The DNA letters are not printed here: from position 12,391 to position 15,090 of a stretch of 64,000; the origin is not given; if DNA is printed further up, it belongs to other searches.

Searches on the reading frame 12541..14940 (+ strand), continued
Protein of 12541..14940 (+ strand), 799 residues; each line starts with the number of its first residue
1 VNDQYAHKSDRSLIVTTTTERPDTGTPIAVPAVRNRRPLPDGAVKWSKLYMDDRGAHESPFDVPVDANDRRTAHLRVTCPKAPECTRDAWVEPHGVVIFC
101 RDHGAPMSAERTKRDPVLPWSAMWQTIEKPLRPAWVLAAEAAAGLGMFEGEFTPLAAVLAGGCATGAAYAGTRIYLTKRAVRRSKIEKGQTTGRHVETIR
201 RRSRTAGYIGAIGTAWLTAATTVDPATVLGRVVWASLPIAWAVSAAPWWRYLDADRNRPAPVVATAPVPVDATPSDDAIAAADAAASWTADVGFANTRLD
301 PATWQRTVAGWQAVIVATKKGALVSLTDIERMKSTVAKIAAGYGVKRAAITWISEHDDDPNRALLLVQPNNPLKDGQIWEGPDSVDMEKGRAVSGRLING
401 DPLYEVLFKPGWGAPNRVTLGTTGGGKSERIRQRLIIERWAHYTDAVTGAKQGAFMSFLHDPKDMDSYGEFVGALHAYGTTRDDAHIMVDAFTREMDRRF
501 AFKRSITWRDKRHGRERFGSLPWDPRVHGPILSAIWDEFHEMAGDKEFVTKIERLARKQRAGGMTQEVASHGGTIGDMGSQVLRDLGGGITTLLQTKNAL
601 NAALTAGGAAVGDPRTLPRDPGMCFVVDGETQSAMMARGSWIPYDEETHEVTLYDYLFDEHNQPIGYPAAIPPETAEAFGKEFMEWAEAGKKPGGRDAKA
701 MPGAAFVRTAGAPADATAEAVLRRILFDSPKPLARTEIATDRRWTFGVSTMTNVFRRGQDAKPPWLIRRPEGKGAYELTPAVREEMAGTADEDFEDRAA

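Call 71: find_encoding_contigs(protein=P0021, flank=8000, max_places=1)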
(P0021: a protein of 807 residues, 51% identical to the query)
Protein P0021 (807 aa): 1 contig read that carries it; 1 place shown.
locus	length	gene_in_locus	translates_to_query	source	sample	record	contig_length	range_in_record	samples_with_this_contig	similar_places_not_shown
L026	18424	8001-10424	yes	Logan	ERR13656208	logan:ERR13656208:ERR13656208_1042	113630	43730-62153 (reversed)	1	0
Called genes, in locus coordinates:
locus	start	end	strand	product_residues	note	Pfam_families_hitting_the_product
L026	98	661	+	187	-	PF17762:HTH_ParB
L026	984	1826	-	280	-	PF12844:HTH_19 (weak), PF13560:HTH_31, PF01381:HTH_3, PF19054:DUF5753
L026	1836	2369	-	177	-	PF21806:DUF6879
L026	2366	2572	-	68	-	-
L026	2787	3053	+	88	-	-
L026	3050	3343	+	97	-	-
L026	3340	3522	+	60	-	-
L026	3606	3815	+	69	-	-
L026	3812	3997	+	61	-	-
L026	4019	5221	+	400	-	-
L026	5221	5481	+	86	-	-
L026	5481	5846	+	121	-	-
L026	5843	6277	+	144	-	-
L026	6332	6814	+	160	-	-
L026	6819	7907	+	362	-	-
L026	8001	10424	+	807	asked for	-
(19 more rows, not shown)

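Call 93: search_dna_similar(query=window:12541-14937:+, collection=phages, mode=protein, max_evalue=0.00001, max_rows=20)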
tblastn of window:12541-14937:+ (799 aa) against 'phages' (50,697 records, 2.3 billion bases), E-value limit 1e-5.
No match.

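Call 94: search_dna_similar(query=window:12541-14937:+, collection=plasmids, mode=protein, max_evalue=0.00001, max_rows=20)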
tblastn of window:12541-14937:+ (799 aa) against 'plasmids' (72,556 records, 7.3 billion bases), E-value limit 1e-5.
Records with a match: 34; places in all: 34; records where one place covers at least 80% of the query: 0.
Best place of each record, by identity: <60% 34.
By first word of the organism name: Streptomyces 32; Kitasatospora 2.
By predicted mobility (MOB-suite, as given by PLSDB): mobilizable 18; non-mobilizable 16.
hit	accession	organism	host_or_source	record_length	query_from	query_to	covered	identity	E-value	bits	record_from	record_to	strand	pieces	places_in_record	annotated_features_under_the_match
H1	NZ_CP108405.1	Kitasatospora sp. NBC_01302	-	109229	339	686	44%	27.9%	3e-18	98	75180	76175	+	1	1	helix-turn-helix domain-containing protein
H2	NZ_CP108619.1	Streptomyces avidinii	-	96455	294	579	36%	26.5%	2e-7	63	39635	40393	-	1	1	hypothetical protein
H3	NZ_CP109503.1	Streptomyces sp. NBC_01426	-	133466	294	579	36%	26.5%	9e-6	57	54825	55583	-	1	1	hypothetical protein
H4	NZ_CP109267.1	Streptomyces sp. NBC_01643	-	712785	338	584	31%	30.7%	5e-18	97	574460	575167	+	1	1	helix-turn-helix domain-containing protein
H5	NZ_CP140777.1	Streptomyces goshikiensis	cell culture,soil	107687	294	579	36%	26.0%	4e-7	62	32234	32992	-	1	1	hypothetical protein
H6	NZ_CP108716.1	Streptomyces sp. NBC_01001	-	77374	294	584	36%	25.4%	7e-6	58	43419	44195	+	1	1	hypothetical protein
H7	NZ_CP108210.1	Kitasatospora indigofera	-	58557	338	585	31%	29.7%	7e-16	90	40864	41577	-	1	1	winged helix-turn-helix domain-containing protein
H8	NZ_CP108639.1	Streptomyces uncialis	-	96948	294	584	36%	25.2%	3e-6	59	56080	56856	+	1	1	hypothetical protein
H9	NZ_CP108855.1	Streptomyces sp. NBC_00841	-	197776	338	585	31%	29.6%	2e-18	99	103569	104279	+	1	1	helix-turn-helix domain-containing protein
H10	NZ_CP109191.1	Streptomyces sp. NBC_01707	-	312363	338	584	31%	29.7%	1e-18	99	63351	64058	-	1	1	helix-turn-helix domain-containing protein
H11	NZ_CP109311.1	Streptomyces cyaneofuscatus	-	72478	294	579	36%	25.4%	2e-6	59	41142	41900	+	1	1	hypothetical protein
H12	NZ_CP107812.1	Streptomyces sp. NBC_00539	-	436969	294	579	36%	25.2%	3e-6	59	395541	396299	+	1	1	hypothetical protein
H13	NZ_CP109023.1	Streptomyces sp. NBC_00667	-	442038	294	579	36%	25.2%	3e-6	59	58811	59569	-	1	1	hypothetical protein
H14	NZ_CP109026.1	Streptomyces sp. NBC_00664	-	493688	294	579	36%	25.2%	3e-6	59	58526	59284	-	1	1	hypothetical protein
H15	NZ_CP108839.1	Streptomyces sp. NBC_00853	-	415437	294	579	36%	25.2%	7e-6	57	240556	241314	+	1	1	hypothetical protein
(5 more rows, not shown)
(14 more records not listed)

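Call 96: get_annotated_region(hit=H9, flank=9000)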
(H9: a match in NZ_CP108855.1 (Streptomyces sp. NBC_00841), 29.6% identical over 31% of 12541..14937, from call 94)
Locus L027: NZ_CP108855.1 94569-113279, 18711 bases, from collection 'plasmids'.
description: Streptomyces sp. NBC_00841 plasmid unnamed2
organism: Streptomyces sp. NBC_00841 (NCBI taxid 2975847)
taxonomy: Bacteria; Actinomycetota; Actinomycetes; Kitasatosporales; Streptomycetaceae; Streptomyces; Streptomyces sp. NBC 00841
host: -; source: -; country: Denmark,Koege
typing (MOB-suite, as given by PLSDB): non-mobilizable
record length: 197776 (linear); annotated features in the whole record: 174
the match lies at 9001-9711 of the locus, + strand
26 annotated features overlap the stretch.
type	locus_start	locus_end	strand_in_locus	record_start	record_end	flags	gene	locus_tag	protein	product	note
CDS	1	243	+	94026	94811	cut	-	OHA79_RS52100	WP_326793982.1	hypothetical protein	-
CDS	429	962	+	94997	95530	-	-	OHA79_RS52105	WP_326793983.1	WhiB family transcriptional regulator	-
CDS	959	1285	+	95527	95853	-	-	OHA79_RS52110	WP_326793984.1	hypothetical protein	-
CDS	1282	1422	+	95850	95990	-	-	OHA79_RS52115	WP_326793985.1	hypothetical protein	-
CDS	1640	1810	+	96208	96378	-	-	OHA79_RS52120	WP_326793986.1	hypothetical protein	-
CDS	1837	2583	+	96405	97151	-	-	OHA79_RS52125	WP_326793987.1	hypothetical protein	-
CDS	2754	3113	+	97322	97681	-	-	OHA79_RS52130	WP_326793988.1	hypothetical protein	-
CDS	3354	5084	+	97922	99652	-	-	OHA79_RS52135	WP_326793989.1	DUF2637 domain-containing protein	-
CDS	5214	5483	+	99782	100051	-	-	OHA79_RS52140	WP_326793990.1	hypothetical protein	-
CDS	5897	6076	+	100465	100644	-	-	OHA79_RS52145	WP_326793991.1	MarR family transcriptional regulator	GO:0006355 - regulation of DNA-templated transcription [Evidence IEA]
CDS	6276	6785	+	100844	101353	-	-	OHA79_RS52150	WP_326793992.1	hypothetical protein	-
CDS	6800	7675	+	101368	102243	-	-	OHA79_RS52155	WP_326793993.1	hypothetical protein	-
CDS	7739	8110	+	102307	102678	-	-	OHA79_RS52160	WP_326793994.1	hypothetical protein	-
CDS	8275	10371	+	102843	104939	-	-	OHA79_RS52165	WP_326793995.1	helix-turn-helix domain-containing protein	-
CDS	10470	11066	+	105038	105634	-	-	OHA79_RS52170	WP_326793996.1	hypothetical protein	-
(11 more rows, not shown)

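Call 97: get_annotated_region(hit=H1, flank=9000)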
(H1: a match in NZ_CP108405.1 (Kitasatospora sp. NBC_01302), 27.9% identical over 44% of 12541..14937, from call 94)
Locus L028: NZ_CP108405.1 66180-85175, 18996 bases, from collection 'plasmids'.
description: Kitasatospora sp. NBC_01302 plasmid unnamed1, complete sequence
organism: Kitasatospora sp. NBC_01302 (NCBI taxid 2903575)
taxonomy: Bacteria; Actinomycetota; Actinomycetes; Kitasatosporales; Streptomycetaceae; Kitasatospora; Kitasatospora sp. NBC 01302
host: -; source: -; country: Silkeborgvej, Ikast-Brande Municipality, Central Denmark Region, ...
typing (MOB-suite, as given by PLSDB): non-mobilizable
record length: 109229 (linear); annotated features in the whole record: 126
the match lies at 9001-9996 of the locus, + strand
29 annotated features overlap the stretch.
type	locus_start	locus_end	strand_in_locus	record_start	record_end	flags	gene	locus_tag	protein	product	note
CDS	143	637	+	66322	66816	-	-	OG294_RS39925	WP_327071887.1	ATP-binding protein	-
CDS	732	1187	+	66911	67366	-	-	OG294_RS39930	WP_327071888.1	hypothetical protein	-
CDS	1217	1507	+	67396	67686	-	-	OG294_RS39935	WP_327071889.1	WhiB family transcriptional regulator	-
CDS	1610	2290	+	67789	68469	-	-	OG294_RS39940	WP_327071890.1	hypothetical protein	-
CDS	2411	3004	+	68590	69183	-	-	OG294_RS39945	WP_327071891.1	hypothetical protein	-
CDS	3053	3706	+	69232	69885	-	-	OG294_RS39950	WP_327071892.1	hypothetical protein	-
CDS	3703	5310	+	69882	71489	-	-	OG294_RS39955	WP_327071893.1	hypothetical protein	-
CDS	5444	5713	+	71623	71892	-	-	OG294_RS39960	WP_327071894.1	hypothetical protein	-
CDS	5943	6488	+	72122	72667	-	-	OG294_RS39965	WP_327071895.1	hypothetical protein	-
CDS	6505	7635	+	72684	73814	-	-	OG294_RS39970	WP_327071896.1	hypothetical protein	-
CDS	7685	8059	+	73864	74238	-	-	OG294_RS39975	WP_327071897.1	hypothetical protein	-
CDS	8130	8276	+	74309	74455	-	-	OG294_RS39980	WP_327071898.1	hypothetical protein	-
CDS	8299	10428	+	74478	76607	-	-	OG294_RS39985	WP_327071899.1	helix-turn-helix domain-containing protein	-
CDS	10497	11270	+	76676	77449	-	-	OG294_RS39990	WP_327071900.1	hypothetical protein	-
CDS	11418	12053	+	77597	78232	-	-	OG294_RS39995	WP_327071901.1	hypothetical protein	-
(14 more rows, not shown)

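Call 98: get_annotated_region(hit=H7, flank=9000)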
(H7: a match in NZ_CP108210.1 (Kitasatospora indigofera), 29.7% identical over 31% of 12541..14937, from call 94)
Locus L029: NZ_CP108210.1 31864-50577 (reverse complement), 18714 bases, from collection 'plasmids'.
description: Kitasatospora indigofera strain NBC_00106 plasmid unnamed2, complete sequence
organism: Kitasatospora indigofera (NCBI taxid 67307)
taxonomy: Bacteria; Actinomycetota; Actinomycetes; Kitasatosporales; Streptomycetaceae; Kitasatospora; Kitasatospora indigofera
host: -; source: -; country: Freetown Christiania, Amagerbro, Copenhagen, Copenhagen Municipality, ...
typing (MOB-suite, as given by PLSDB): non-mobilizable
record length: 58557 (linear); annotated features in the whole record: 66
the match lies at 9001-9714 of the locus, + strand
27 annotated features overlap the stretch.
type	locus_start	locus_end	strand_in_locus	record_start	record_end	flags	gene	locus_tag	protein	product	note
CDS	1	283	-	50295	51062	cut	-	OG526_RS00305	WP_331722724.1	glycosyltransferase family A protein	-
CDS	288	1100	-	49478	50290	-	-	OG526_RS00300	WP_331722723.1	GntR family transcriptional regulator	-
CDS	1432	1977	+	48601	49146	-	-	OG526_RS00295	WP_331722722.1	hypothetical protein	-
CDS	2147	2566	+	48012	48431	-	-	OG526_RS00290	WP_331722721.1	hypothetical protein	-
CDS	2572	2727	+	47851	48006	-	-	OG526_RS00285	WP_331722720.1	hypothetical protein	-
CDS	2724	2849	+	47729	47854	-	-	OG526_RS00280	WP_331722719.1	hypothetical protein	-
CDS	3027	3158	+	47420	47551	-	-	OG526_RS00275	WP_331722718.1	hypothetical protein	-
CDS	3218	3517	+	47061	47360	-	-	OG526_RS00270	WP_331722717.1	hypothetical protein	-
CDS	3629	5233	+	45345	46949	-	-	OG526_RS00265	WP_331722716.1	hypothetical protein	-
CDS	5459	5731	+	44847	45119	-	-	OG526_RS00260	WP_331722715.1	hypothetical protein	-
CDS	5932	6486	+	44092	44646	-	-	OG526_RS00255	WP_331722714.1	hypothetical protein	-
CDS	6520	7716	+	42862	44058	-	-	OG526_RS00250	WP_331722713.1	hypothetical protein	-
CDS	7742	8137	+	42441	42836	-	-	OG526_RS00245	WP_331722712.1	hypothetical protein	-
CDS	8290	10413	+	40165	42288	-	-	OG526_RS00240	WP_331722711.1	winged helix-turn-helix domain-containing protein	-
CDS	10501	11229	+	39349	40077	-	-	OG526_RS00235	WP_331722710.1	hypothetical protein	-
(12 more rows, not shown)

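Call 99: get_annotated_region(hit=H2, flank=9000)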
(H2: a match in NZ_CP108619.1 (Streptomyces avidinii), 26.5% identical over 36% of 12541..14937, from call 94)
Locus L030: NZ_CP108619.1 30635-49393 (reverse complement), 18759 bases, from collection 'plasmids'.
description: Streptomyces avidinii strain NBC_01157 plasmid unnamed3, complete sequence
organism: Streptomyces avidinii (NCBI taxid 1895)
taxonomy: Bacteria; Actinomycetota; Actinomycetes; Kitasatosporales; Streptomycetaceae; Streptomyces; Streptomyces avidinii
host: -; source: -; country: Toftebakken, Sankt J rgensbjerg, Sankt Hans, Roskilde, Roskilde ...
typing (MOB-suite, as given by PLSDB): mobilizable; replicon rep_cluster_43; relaxase MOBF
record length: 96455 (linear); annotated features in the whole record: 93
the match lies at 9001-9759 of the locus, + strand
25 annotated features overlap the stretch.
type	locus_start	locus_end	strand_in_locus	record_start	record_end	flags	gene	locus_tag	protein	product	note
CDS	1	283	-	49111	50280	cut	-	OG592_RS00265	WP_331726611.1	XRE family transcriptional regulator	-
CDS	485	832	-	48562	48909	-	-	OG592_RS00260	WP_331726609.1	GntR family transcriptional regulator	GO:0006355 - regulation of DNA-templated transcription [Evidence IEA]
CDS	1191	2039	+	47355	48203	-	-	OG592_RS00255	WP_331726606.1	hypothetical protein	-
CDS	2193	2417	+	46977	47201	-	-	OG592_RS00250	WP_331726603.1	hypothetical protein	-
CDS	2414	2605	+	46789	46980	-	-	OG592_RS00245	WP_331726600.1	hypothetical protein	-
CDS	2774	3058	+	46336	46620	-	-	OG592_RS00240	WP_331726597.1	WhiB family transcriptional regulator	-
CDS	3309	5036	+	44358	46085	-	-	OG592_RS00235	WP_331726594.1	DUF2637 domain-containing protein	-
CDS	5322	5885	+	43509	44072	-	-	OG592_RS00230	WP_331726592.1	hypothetical protein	-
CDS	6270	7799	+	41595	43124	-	-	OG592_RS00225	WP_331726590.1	hypothetical protein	-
CDS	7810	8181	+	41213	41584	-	-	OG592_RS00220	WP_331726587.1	hypothetical protein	-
CDS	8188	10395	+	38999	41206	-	-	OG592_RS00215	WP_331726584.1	hypothetical protein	-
CDS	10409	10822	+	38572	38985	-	-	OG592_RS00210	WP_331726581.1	hypothetical protein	-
CDS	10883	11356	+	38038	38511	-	-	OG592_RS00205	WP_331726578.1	hypothetical protein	-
CDS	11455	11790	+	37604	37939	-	-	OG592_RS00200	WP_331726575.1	hypothetical protein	-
CDS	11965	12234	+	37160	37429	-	-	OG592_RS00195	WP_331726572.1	hypothetical protein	-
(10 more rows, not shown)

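Call 101: search_protein_families(library=pfam, proteins=[L027:3354-5081:+, L028:3703-5307:+, L029:3629-5230:+, L030:3309-5033:+], max_evalue=1)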
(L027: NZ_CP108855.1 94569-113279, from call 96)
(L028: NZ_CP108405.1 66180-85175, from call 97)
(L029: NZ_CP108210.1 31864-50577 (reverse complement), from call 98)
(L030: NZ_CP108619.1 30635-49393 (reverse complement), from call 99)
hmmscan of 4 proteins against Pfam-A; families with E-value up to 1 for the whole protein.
L027:3354-5081:+ (576 aa): 1 family
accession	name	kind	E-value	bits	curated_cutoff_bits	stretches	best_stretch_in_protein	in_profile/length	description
PF10935.13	DUF2637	-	4e-20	72.8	22.8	1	70-235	2-161/161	Protein of unknown function (DUF2637)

L028:3703-5307:+ (535 aa): 0 families

L029:3629-5230:+ (534 aa): 1 family
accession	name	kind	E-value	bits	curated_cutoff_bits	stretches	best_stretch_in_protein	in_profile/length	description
PF10812.13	DUF2561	-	0.01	16.4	27.8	1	11-102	101-190/202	Protein of unknown function (DUF2561)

L030:3309-5033:+ (575 aa): 1 family
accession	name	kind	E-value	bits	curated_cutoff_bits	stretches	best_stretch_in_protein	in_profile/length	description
PF10935.13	DUF2637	-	9.9e-17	61.7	22.8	1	70-234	2-160/161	Protein of unknown function (DUF2637)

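Call 110: find_encoding_contigs(protein=P0033, flank=8000, max_places=2)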
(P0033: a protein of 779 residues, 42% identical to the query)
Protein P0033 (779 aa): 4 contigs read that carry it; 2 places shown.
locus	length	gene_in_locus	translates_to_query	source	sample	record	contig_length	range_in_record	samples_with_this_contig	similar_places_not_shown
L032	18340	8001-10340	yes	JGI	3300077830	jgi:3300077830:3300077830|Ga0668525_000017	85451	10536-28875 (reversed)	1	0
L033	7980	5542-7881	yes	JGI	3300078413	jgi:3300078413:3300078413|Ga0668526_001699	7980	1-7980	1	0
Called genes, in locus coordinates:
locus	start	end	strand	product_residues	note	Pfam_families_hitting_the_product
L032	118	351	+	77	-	-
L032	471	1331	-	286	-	PF13560:HTH_31, PF01381:HTH_3, PF19054:DUF5753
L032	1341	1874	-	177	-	PF21806:DUF6879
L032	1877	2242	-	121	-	-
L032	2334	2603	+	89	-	-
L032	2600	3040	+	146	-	-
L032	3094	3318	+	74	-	-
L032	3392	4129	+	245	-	-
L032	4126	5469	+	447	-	-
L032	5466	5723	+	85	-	-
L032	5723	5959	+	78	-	-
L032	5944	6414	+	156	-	-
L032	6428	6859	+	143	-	-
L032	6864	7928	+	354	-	-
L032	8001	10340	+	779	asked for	-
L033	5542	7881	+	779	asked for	-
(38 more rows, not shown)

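Call 111: find_encoding_contigs(protein=P0036, flank=8000, max_places=1)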
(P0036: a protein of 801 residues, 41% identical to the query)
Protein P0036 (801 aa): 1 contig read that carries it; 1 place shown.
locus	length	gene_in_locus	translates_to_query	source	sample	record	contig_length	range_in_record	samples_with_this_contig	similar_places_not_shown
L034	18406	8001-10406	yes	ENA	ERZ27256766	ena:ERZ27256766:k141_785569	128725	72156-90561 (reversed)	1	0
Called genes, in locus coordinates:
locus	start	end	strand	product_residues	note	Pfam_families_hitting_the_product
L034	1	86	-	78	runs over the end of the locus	-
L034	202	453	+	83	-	-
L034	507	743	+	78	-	-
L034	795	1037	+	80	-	-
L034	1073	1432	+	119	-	-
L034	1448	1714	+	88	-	-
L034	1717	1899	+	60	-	-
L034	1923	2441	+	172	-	-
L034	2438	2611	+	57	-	-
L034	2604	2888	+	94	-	-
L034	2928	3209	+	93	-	-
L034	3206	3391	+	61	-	-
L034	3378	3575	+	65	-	-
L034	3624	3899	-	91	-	-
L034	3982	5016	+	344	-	PF10935:DUF2637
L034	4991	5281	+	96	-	-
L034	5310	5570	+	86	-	-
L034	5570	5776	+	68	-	-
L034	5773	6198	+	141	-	-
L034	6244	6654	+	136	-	-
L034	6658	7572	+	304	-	-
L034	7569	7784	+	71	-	-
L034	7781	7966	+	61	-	-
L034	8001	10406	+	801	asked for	-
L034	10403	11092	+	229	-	-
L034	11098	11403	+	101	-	-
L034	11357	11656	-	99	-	-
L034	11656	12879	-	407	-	PF01381:HTH_3, PF13560:HTH_31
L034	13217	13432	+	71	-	-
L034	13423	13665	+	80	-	-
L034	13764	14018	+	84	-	-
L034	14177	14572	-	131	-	-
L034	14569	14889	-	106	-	PF20137:BubE (weak)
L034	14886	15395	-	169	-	-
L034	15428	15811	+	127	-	-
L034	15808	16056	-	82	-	-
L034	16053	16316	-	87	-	-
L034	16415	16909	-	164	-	-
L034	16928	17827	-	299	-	-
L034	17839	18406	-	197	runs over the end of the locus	-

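Call 122: search_protein_families(library=pfam, proteins=[L005:8007-10460:+, L006:6732-9422:+, L007:6786-9335:+, L027:8275-10368:+], max_evalue=0.01)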
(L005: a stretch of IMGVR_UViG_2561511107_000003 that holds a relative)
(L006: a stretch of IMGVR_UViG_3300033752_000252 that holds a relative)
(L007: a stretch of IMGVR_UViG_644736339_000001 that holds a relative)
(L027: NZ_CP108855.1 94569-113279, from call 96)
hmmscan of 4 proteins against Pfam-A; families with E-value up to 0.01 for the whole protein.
L005:8007-10460:+ (818 aa): 0 families

L006:6732-9422:+ (897 aa): 1 family
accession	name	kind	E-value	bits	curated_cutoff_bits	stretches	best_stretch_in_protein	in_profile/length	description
PF01580.24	FtsK_SpoIIIE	-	0.0014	18.5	24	0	489-518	36-65/221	FtsK/SpoIIIE family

L007:6786-9335:+ (850 aa): 0 families

L027:8275-10368:+ (698 aa): 2 families
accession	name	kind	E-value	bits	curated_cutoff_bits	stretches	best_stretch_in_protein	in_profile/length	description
PF12802.13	MarR_2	-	0.00072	20.1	27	1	641-683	8-51/61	MarR family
PF08281.18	Sigma70_r4_2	-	0.0022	18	25.7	0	658-679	32-53/54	Sigma-70, region 4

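Call 126: fold_search(model_id=the predicted structure, library=viral)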
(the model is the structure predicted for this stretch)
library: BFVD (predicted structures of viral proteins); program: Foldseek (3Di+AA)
matches with E <= 10: 446; with E <= 0.001: 21
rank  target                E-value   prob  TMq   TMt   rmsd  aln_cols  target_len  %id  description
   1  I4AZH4                1.8e-19  1.00  0.33  0.31  21.7       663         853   15  (no name in the UniProt tables at hand)
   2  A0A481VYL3            1.4e-13  1.00  0.30  0.50   7.8       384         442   16  (no name in the UniProt tables at hand)
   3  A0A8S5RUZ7            1.7e-12  1.00  0.29  0.39  25.3       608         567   13  DNA TRANSLOCASE FTSK [Siphoviridae sp. ctHip2]
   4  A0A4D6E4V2            1.3e-11  1.00  0.29  0.36  35.8       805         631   14  (no name in the UniProt tables at hand)
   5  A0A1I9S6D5            3.0e-11  1.00  0.29  0.58  13.0       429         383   17  (no name in the UniProt tables at hand)
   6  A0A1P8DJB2            3.6e-10  1.00  0.31  0.52   8.4       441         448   12  (no name in the UniProt tables at hand)
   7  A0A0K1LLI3            2.3e-09  1.00  0.29  0.50  11.4       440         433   11  (no name in the UniProt tables at hand)
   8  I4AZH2                2.1e-08  1.00  0.29  0.62   4.5       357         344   12  (no name in the UniProt tables at hand)
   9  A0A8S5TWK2            2.5e-08  1.00  0.25  0.60   4.6       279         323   13  DNA TRANSLOCASE FTSK [Siphoviridae sp. ctcx61]
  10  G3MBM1                2.3e-06  1.00  0.20  0.29  14.5       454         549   12  Gp155 [Bacillus phage G]
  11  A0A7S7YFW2            2.0e-05  1.00  0.21  0.48  19.9       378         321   11  VV A32-like packaging ATPase [Medusavirus stheno T3]
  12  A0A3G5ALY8            3.9e-05  1.00  0.22  0.52   7.3       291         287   12  HNH endonuclease [Sylvanvirus sp.]
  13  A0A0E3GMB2            6.0e-05  0.99  0.13  0.14  21.4       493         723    9  (no name in the UniProt tables at hand)
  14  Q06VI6                9.9e-05  1.00  0.21  0.47   5.3       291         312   12  (no name in the UniProt tables at hand)
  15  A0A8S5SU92            1.0e-04  0.99  0.17  0.18  20.7       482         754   14  Replicative DNA helicase [Siphoviridae sp. ctFRY1]
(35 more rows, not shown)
